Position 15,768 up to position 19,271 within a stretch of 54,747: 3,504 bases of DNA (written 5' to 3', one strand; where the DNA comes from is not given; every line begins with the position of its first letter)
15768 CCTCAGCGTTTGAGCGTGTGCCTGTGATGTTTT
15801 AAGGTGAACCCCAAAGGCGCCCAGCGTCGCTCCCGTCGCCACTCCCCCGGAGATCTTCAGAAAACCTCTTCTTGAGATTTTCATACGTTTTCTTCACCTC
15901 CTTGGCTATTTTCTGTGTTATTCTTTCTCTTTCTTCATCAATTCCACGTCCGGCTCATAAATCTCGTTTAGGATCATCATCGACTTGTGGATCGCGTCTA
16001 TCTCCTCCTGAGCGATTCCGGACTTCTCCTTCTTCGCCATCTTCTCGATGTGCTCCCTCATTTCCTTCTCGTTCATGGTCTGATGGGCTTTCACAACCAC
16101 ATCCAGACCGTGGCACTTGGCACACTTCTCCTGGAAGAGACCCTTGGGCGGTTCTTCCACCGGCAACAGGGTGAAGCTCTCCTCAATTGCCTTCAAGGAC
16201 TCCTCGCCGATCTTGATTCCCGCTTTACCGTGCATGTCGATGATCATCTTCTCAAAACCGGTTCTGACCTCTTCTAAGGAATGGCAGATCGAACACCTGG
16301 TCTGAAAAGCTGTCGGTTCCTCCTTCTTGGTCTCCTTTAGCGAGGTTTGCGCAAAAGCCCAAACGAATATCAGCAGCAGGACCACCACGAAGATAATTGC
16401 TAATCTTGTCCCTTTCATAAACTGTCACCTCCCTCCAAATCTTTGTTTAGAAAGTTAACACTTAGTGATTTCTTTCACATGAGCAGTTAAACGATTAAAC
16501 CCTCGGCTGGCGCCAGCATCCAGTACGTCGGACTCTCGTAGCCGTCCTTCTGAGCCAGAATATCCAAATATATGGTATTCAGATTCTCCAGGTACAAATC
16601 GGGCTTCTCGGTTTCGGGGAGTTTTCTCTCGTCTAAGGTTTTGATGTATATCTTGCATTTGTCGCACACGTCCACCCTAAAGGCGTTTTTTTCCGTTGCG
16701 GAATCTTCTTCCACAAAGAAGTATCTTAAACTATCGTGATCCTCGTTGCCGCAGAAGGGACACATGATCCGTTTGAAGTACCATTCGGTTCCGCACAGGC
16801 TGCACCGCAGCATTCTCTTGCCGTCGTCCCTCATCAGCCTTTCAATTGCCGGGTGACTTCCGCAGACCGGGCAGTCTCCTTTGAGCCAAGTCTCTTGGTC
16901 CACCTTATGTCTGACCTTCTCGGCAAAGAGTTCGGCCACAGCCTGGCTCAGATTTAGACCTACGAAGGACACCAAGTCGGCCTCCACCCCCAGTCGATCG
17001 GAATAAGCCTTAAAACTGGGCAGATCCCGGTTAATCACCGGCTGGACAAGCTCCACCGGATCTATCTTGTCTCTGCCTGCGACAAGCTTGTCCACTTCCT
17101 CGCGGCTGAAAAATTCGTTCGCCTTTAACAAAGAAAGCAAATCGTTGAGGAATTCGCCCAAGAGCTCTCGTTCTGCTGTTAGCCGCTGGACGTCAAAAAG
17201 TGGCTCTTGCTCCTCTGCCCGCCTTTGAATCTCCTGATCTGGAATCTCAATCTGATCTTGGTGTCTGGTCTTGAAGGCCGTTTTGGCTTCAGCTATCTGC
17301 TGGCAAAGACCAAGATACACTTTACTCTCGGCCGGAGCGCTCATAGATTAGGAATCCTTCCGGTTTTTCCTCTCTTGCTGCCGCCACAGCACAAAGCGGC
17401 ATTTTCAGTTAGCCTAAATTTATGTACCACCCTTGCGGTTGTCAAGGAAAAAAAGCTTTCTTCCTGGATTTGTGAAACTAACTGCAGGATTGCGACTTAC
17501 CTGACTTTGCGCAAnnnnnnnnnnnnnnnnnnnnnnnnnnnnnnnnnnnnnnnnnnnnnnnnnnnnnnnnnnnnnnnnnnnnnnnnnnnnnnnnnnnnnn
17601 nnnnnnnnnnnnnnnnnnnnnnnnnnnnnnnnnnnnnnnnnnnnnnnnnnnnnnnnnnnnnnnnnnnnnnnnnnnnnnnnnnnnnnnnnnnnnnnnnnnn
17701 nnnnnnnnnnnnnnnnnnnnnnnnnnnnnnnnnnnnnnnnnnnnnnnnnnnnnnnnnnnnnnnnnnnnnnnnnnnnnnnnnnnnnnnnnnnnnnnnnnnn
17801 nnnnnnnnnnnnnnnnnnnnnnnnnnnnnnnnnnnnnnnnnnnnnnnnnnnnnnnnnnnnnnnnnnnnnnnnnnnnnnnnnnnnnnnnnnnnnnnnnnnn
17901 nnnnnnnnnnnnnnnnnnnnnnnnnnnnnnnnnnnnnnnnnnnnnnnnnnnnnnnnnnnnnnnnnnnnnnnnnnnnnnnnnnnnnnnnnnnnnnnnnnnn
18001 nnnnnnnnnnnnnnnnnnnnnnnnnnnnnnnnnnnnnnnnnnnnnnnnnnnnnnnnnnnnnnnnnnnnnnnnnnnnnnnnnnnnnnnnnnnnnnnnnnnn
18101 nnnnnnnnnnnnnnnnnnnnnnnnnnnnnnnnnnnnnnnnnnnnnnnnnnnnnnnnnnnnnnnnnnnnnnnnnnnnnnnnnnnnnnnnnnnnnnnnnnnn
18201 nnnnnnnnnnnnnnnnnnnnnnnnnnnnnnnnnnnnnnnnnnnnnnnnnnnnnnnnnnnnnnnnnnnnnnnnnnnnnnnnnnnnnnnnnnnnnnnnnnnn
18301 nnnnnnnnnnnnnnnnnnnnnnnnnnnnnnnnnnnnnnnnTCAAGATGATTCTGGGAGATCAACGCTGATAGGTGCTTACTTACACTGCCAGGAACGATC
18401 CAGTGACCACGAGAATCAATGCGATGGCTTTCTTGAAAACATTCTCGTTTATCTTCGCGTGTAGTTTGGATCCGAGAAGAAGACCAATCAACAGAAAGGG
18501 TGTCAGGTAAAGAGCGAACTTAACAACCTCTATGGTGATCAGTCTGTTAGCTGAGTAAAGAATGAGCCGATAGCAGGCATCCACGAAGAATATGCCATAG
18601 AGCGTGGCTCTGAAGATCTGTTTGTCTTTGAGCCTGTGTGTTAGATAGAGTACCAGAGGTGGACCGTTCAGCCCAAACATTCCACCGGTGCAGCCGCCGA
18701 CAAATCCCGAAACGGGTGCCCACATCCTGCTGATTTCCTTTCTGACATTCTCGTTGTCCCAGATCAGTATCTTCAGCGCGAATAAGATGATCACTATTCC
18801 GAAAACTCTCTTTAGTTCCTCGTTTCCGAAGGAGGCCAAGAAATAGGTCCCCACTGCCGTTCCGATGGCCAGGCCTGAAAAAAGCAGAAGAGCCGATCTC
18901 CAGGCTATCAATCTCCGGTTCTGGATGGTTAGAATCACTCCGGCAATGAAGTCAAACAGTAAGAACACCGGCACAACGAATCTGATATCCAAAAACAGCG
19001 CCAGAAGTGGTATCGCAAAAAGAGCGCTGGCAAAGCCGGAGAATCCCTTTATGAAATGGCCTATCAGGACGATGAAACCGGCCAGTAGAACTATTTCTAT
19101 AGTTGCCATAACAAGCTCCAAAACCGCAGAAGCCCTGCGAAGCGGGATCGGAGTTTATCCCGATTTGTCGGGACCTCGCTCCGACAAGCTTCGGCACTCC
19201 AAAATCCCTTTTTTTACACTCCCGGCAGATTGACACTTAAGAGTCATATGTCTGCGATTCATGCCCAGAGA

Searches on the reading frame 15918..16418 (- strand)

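Call 27: search_protein_families(library=pfam, proteins=[window:15918-16418:-], max_evalue=0.00001)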
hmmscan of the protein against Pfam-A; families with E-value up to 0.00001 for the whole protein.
window:15918-16418:- (166 aa): 1 family
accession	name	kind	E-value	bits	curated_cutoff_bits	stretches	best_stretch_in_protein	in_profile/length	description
PF13442.11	Cytochrome_CBB3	-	7.4e-06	26.6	27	0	91-142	6-63/68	Cytochrome C oxidase, cbb3-type, subunit III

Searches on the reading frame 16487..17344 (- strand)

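Call 27: search_protein_families(library=pfam, proteins=[window:16487-17344:-], max_evalue=0.00001)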
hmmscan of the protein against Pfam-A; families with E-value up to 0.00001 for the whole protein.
window:16487-17344:- (285 aa): 2 families
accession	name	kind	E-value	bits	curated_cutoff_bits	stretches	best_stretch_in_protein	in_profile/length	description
PF24859.1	FdhE_central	-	5.2e-11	42.9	27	1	158-192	2-39/39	FdhE, central domain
PF24860.1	FdhE_C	-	2.7e-08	34.3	27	1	194-271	2-75/82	FdhE, C-terminal domain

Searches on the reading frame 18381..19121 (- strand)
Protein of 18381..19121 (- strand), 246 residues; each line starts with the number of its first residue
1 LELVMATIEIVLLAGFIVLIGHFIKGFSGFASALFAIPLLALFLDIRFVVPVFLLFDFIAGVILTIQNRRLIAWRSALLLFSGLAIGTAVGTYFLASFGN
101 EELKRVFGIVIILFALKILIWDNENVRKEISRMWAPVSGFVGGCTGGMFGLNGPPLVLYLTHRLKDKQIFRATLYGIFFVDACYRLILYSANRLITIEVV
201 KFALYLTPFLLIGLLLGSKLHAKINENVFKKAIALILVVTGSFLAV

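Call 27: search_protein_families(library=pfam, proteins=[window:18381-19121:-], max_evalue=0.00001)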
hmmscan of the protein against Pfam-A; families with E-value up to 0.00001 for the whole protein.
window:18381-19121:- (246 aa): 1 family
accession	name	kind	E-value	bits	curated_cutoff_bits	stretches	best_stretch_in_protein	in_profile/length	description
PF01925.25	TauE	-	2.5e-31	109.6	32.6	1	15-243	3-236/237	Sulfite exporter TauE/SafE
